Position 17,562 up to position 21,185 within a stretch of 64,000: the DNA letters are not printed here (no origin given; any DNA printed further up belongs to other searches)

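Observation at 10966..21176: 10.2-kb locus of two coupled giant genes that resolve into three tandem paralogous ~1,100-aa envelope modules of unknown function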

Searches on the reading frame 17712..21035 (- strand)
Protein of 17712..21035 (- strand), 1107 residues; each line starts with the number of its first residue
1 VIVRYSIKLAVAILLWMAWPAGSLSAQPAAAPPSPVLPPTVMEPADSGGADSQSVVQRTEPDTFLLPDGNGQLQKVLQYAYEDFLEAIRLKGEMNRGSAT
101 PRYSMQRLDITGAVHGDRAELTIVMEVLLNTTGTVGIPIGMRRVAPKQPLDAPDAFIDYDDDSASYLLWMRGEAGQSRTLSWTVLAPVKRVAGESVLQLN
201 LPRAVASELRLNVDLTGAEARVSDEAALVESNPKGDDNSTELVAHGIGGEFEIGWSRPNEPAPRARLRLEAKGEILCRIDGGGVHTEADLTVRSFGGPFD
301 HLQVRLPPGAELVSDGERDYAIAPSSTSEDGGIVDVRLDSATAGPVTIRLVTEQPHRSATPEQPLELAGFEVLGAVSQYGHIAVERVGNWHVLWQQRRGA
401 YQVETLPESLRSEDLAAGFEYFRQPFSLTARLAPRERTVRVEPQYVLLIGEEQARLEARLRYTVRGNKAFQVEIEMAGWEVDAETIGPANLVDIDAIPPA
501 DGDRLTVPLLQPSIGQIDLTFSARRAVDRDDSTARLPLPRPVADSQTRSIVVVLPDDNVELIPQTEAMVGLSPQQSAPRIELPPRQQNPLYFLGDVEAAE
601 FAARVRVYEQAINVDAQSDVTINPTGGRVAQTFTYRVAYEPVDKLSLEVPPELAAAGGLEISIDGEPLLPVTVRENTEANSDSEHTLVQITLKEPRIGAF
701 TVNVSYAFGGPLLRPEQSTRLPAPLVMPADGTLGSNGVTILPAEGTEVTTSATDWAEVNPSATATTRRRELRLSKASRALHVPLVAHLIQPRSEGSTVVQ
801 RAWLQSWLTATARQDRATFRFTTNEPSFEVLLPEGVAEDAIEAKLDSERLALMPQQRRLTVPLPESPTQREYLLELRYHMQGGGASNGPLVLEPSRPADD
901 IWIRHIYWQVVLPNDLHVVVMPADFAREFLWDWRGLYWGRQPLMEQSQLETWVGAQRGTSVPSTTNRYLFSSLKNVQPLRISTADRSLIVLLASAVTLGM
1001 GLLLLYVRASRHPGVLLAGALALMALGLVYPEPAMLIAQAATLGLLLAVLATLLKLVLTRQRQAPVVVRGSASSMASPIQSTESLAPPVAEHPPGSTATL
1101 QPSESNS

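Call 5: search_protein_families(library=pfam, proteins=[window:17712-21035:-], max_evalue=1)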
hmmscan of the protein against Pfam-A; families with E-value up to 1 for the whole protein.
window:17712-21035:- (1107 aa): 0 families
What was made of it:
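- On Integrin alpha chain: No FG-GAP or integrin Pfam match (call 5).
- On Ribophorin I/Ost1: No Pfam match (call 5).
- On Alpha-2-macroglobulin / thioester proteins: No A2M-type Pfam match (call 5).
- There is no Pfam ribophorin I match (call 5). There is no FG-GAP or beta-propeller match in Pfam (call 5).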

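Call 6: search_protein_families(library=ncbifam, proteins=[window:17712-21035:-], max_evalue=1)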
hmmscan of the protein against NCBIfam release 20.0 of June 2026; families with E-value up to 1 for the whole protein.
window:17712-21035:- (1107 aa): 0 families

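Call 10: find_homologous_proteins(query=window:17712-21035:-)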
Query window:17712-21035:- (1107 aa): 150 proteins with E <= 0.001 among 8000 candidates; the best 120 are listed.
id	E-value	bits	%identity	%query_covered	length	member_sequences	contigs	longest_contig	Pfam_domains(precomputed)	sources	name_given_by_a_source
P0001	0.0e+0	2443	100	100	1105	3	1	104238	-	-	-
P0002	2.1e-275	935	45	93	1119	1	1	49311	-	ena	-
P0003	2.6e-271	921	44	100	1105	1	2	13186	-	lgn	-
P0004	7.9e-269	913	45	95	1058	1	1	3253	-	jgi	jgi:hypothetical protein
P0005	1.2e-265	902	44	97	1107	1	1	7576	-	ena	-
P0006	4.1e-262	891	44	95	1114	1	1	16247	-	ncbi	-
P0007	1.2e-237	810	41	90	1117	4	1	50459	-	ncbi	ncbi:MAG: hypothetical protein ACYC35_08590 [Pirellulales bacterium]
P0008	6.2e-235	801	40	93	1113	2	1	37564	-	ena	-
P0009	2.4e-233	795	41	88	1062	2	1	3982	-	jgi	jgi:hypothetical protein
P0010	4.7e-227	775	40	92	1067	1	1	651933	-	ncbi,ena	-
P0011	1.4e-226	773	43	58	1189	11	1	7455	-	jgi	jgi:hypothetical protein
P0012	4.1e-221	755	42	85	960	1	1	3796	-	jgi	jgi:hypothetical protein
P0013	6.5e-217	741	39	89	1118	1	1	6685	-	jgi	jgi:hypothetical protein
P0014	3.8e-216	738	40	94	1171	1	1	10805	-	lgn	-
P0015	1.2e-213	730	38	99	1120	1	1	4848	-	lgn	-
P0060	1.6e-186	640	36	97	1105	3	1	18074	-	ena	-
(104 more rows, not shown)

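Call 19: find_related_loci(query=A2, collection=genome_contigs, flank=10000)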
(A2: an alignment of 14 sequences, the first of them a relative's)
Query A2 (1105 aa) in genome_contigs; peptide patterns used: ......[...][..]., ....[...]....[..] (x = any residue, [..] = any of these).
259 stretches matched a pattern; 109 encode a relative of the query (tblastn E <= 1e-3); the best 80 are kept; 80 distinct loci.
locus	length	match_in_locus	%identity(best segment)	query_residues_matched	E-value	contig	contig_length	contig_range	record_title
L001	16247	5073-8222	44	50-1097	0e+0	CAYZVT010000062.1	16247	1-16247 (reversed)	MAG TPA_asm: uncultured Pirellulales bacterium isolate SRP263527_co1_258 genome assembly, contig: NODE_2996_length_16247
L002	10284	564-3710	39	54-1096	0e+0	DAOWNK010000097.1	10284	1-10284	MAG TPA_asm: Pirellulales bacterium isolate CSMAG_3026 CSMAG_3026_k141_750604_length_10284_cov_14.0000, whole genome sho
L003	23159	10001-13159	39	52-1101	0e+0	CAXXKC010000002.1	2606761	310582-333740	MAG: Thermoguttaceae bacterium isolate 5b24180d-8fb2-49eb-a4f7-d23e2dbf3f86 genome assembly, contig: contig_2, whole gen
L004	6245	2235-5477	39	11-1082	0e+0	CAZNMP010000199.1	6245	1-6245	MAG TPA_asm: uncultured Planctomycetaceae bacterium isolate binchicken_co20_12 genome assembly, contig: NODE_22327_lengt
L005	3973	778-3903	39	59-1097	0e+0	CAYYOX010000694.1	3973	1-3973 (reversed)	MAG TPA_asm: uncultured Planctomycetaceae bacterium isolate SRP179991_co3_33 genome assembly, contig: NODE_10447_length_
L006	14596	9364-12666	36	7-1101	0e+0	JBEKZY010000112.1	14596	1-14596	MAG: Thermoguttaceae bacterium isolate SPRUCE 80 SPRUCE_80_112, whole genome shotgun sequence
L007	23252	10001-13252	37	11-1040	0e+0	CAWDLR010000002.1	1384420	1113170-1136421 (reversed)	MAG: uncultured Planctomycetaceae bacterium isolate MFD04492.bin.1.203 genome assembly, contig: contig_12277, whole geno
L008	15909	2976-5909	39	54-1032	0e+0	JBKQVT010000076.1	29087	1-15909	MAG: Thermoguttaceae bacterium isolate SEr3G3H3I__bin_143 SEr3G3H3I_000000168462, whole genome shotgun sequence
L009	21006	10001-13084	39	59-1073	0e+0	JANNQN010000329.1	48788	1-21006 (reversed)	MAG: Planctomycetia bacterium isolate SOY_31_metabat_442_sub SOY_31_k141_503437, whole genome shotgun sequence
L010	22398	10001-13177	37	59-1105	0e+0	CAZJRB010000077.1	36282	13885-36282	MAG TPA_asm: uncultured Planctomycetaceae bacterium isolate binchicken_co334_128 genome assembly, contig: NODE_1855_leng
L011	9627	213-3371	37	59-1104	0e+0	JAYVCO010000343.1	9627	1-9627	MAG: Planctomycetia bacterium isolate GL32_Down_metabinner_12 GL32_Down_metabinner_12_342, whole genome shotgun sequence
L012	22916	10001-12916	37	62-1035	0e+0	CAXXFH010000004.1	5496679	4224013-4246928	MAG: Thermoguttaceae bacterium isolate 312aca04-849c-440b-8203-9b7a9de13541 genome assembly, contig: contig_4, whole gen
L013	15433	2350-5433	38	7-1037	0e+0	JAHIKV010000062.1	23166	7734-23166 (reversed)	MAG: Planctomycetota bacterium isolate KR13_N1.mb.7 KR13_N1.mb.7_k141_39316, whole genome shotgun sequence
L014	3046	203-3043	39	54-996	0e+0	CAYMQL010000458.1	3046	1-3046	MAG TPA_asm: uncultured Planctomycetaceae bacterium isolate binchicken_co27_67 genome assembly, contig: NODE_57435_lengt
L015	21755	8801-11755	38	54-1035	0e+0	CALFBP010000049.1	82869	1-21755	MAG: uncultured Thermoguttaceae bacterium isolate L1_Bin_METABAT__251_1 genome assembly, contig: c_000000009513, whole g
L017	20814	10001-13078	39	9-1011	0e+0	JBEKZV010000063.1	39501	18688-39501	MAG: Thermoguttaceae bacterium isolate SPRUCE 78 SPRUCE_78_63, whole genome shotgun sequence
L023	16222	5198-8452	36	31-1105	0e+0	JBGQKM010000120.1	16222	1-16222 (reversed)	MAG: Planctomycetia bacterium isolate OBJ2_061818_050_61 k141_2992475_length_16222_cov_10.9991, whole genome shotgun seq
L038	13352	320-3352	34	55-1060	2e-165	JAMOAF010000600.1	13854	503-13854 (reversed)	MAG: Planctomycetota bacterium isolate Bin_67 Bin_67_scaffold_4774, whole genome shotgun sequence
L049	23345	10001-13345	35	14-1105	2e-152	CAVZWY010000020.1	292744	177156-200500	MAG: uncultured Planctomycetaceae bacterium isolate MFD02416.bin.2.64 genome assembly, contig: contig_39432, whole genom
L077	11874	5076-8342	29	54-1105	6e-119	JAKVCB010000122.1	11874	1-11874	MAG: Pirellulales bacterium isolate ALOHA_ZT_43 ZT-Pirellulales-1_122, whole genome shotgun sequence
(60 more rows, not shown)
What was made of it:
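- Tried and rejected: It was repeated with 14 close sequences (call 19), so the genome sample is biased to close relatives.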

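Call 28: search_solved_structures(query=A1, max_evalue=1)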
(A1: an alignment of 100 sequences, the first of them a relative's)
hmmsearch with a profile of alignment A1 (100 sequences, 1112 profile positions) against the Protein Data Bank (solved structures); distinct sequences matched with E-value up to 1: 1.
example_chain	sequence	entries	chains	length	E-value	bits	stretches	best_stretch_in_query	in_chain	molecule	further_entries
8zuk_D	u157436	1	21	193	0.79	10.5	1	1026-1079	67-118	Tumor necrosis factor receptor superfamily member 13C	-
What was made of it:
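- On Any protein with a solved structure (by sequence): The only hit has E 0.79 on the TM region (call 28).
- Tried and rejected: A PDB sequence-profile search found nothing (call 28).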

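Call 32: predict_structure(alignment_id=A1)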
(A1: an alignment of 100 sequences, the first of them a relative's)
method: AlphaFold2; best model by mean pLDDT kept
length: 1105 residues; sequences in the alignment: 100
mean_pLDDT: 86.3   pTM: 0.52
mean pLDDT of the five models: 86.3, 85.4, 84.8, 84.6, 84.0
residues with pLDDT >= 90: 734; 70-90: 220; 50-70: 51; < 50: 100
segments of 3 or more residues with pLDDT < 50: 1-3, 18-58, 93-96, 1060-1105
pLDDT, mean of each block of 10 residues (from residue 1): 59 59 39 43 39 46 76 73 70 60 97 97 96 93 92 92 93 96 93 94 96 93 86 88 94 83 77 95 96 92 96 89 91 95 95 78 94 95 91 94 95 95 94 92 97 98 94 96 95 91 96 97 91 97 95 97 97 96 94 93 96 98 96 96 97 94 95 68 93 95 96 91 97 97 89 81 67 96 80 79 95 96 92 93 94 90 81 94 93 90 96 93 93 84 97 94 95 92 93 90 89 87 84 81 84 73 36 34 36 37 35
secondary structure, 60 per line:
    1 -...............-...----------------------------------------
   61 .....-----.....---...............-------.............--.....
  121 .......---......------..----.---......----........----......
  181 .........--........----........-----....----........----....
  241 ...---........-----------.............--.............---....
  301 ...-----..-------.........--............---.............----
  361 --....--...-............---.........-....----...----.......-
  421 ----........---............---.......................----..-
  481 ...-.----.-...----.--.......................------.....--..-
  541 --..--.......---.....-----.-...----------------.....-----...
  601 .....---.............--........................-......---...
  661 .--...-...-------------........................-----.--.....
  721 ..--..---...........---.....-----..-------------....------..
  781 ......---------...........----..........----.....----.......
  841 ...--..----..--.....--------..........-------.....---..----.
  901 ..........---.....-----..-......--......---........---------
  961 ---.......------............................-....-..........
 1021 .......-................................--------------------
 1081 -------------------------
elements in order (helices of 4 or more, strands of 3 or more residues): H2-16 E61-65 E71-75 H79-93 E101-113 E116-127 E131-136 E153-158 E163-170 E175-189 E192-199 E204-211 E217-220 E225-232 E237-243 E247-254 E266-278 E281-293 E297-303 E318-326 E329-340 E344-353 E363-366 E369-371 E373-384 E388-396 E398-401 E413-419 E425-432 E436-447 E451-473 E502-524 E531-535 E547-553 E557-561 E569-571 E588-592 E598-605 E609-621 E624-647 H649-654 E658-661 E664-666 E668-670 E684-707 E716-722 E730-740 E744-748 E769-772 E779-786 E796-806 E811-820 E825-829 E834-843 E856-860 E869-878 E886-890 E900-910 E914-918 E927-932 E935-940 H944-951 E964-970 E977-983 H984-1004 H1006-1009 H1011-1027 H1029-1060
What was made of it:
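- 20736..20963 (-): A: disordered Pro-rich linker (residues 23-58) followed by the conserved N-terminal hairpin plus helix element (59-98; consensus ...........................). pLDDT below 50 for residues 18-58; strands 61-65 and 71-75; helix 79-93 (call 32).
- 18204..20735 (-): A ectodomain: five tandem all-beta domains (about 99-256, 257-434, 435-606, 607-790 and 791-942). AF2 pLDDT is mostly above 90 (call 32).
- On Integrin alpha chain: The AF2 secondary structure shows five sandwich-type repeats after a hairpin and helix (call 32).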

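Call 34: fold_search(model_id=the predicted structure, library=pdb)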
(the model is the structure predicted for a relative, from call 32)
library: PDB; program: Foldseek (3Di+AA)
matches with E <= 10: 1165; with E <= 0.001: 45
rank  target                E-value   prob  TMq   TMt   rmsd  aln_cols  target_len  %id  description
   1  6avq_A                2.2e-08  1.00  0.11  0.12  31.5       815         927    9  The Therapeutic Antibody LM609 Selectively Inhibits Ligand Binding to Human alpha-V beta-3 Integrin via Steric Hindran (released 2017-11-01)
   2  4mmz_A                3.4e-08  1.00  0.11  0.13  29.2       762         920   10  Integrin AlphaVBeta3 ectodomain bound to an antagonistic tenth domain of Fibronectin (released 2014-03-26)
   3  3fcs_A                3.9e-08  1.00  0.12  0.13  32.5       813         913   10  Structure of complete ectodomain of integrin aIIBb3 (released 2009-01-20)
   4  6avr_A                4.1e-08  1.00  0.11  0.12  24.7       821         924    9  Human alpha-V beta-3 Integrin (intermediate conformation) in complex with the therapeutic antibody LM609 (released 2017-11-01)
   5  6ezn_A                4.7e-08  1.00  0.13  0.31  17.9       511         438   10  Cryo-EM structure of the yeast oligosaccharyltransferase (OST) complex (released 2018-01-17)
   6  4g1e_A                7.1e-08  1.00  0.11  0.12  31.1       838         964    8  Crystal structure of integrin alpha V beta 3 with coil-coiled tag. (released 2012-12-12)
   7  8t2v_A                1.0e-07  1.00  0.12  0.13  31.1       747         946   11  Cryo-EM Structures of Full-length Integrin alphaIIbbeta3 in Native Lipids (released 2023-07-26)
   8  4mmx_A                1.1e-07  1.00  0.11  0.13  28.5       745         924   11  Integrin AlphaVBeta3 ectodomain bound to the tenth domain of Fibronectin (released 2014-03-26)
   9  8b6l_O                1.4e-07  1.00  0.13  0.23  27.0       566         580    9  Subtomogram average of the human Sec61-TRAP-OSTA-translocon (released 2022-12-07)
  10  8xen_A                2.2e-07  1.00  0.13  0.15  24.5       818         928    9  Cryo-EM structure of integrin ITGAV/ITGB3 complex, conformation 4 (released 2024-12-18)
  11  8agb_E                2.3e-07  1.00  0.13  0.29  18.5       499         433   11  Structure of yeast oligosaccharylransferase complex with lipid-linked oligosaccharide bound (released 2022-12-07)
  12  4g1m_A                2.3e-07  1.00  0.11  0.12  33.0       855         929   10  Re-refinement of alpha V beta 3 structure (released 2012-12-12)
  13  6s7o_E                2.9e-07  1.00  0.13  0.25  19.2       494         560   10  Cryo-EM structure of human oligosaccharyltransferase complex OST-A (released 2019-12-18)
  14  7usl_A                4.0e-07  0.95  0.08  0.10  35.5      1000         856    9  Integrin alphaM/beta2 ectodomain in complex with adenylate cyclase toxin RTX751 and M1F5 Fab (released 2022-08-17)
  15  7oci_A                4.3e-07  1.00  0.13  0.29  18.8       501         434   10  Cryo-EM structure of yeast Ost6p containing oligosaccharyltransferase complex (released 2022-02-16)
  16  9ijj_h                4.8e-07  0.96  0.09  0.08  44.7      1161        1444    8  In situ structure of the central apparatus in mouse sperm axoneme. (released 2025-06-04)
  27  8zdg_A                3.4e-06  1.00  0.11  0.13  30.9       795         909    8  Cryo-EM structure of the integrin avb3 with CWHM-12, conformation 1 (released 2025-10-22)
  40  9iuj_A                4.3e-04  0.57  0.08  0.11  28.1       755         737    8  Integrin alpha-v beta-3 in complex with rhodostomin (released 2025-07-30)
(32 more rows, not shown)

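Call 48: search_protein_families(library=padloc, proteins=[window:17715-21035:-], max_evalue=0.1)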
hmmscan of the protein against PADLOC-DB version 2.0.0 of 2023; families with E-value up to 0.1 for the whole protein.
window:17715-21035:- (1107 aa): 0 families

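Call 49: search_protein_families(library=phrogs, proteins=[window:17715-21035:-], max_evalue=0.1)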
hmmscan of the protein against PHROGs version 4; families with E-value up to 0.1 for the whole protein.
window:17715-21035:- (1107 aa): 0 families
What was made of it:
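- No catalytic signature: no Pfam, NCBIfam, PADLOC or PHROGs hit (calls 5, 6, 48, 49).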

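Call 64: search_protein_representatives(alignment_id=A1)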
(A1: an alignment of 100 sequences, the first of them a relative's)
Query: 100 sequences, 1112 profile positions. Proteins with E-value up to 0.001 (for the whole library): 6173; up to 1e-10: 4670; up to 1e-30: 2804. The best 150 are listed.
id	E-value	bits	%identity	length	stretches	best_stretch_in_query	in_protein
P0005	0.0e+00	1409.7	-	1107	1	8-1109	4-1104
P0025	0.0e+00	1388.9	-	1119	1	13-1111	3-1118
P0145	0.0e+00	1380.9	-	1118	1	10-1111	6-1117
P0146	0.0e+00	1380.5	-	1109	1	5-1104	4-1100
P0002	0.0e+00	1372.9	-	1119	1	12-1108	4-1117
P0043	0.0e+00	1356.6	-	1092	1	21-1103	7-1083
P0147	0.0e+00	1353.4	-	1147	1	8-1110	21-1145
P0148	0.0e+00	1337.6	-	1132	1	4-1111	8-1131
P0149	0.0e+00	1336.6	-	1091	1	8-1103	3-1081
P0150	0.0e+00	1335.2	-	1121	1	9-1104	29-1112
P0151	0.0e+00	1327.0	-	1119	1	11-1103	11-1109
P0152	0.0e+00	1325.8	-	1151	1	10-1101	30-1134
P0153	0.0e+00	1324.3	-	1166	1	13-1110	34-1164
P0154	0.0e+00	1320.5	-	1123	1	8-1110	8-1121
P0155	0.0e+00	1317.1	-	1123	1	10-1111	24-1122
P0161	0.0e+00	1297.7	-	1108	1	13-1109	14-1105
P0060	0.0e+00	1296.1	-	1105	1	13-1103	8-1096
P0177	0.0e+00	1234.1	-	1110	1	8-1105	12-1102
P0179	0.0e+00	1232.8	-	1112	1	8-1106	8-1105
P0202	0.0e+00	1172.1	-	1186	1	9-1105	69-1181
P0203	0.0e+00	1171.1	-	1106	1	9-1111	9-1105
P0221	0.0e+00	1132.8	-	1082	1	37-1105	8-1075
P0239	0.0e+00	1092.7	-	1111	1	32-1106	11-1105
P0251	0.0e+00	1069.2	-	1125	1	6-1105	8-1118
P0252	0.0e+00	1068.4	-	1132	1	2-1084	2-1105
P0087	0.0e+00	1060.3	-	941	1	51-906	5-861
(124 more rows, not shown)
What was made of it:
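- Family size and age: 6,173 clusters at 50% identity at E<=1e-3 (call 64).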
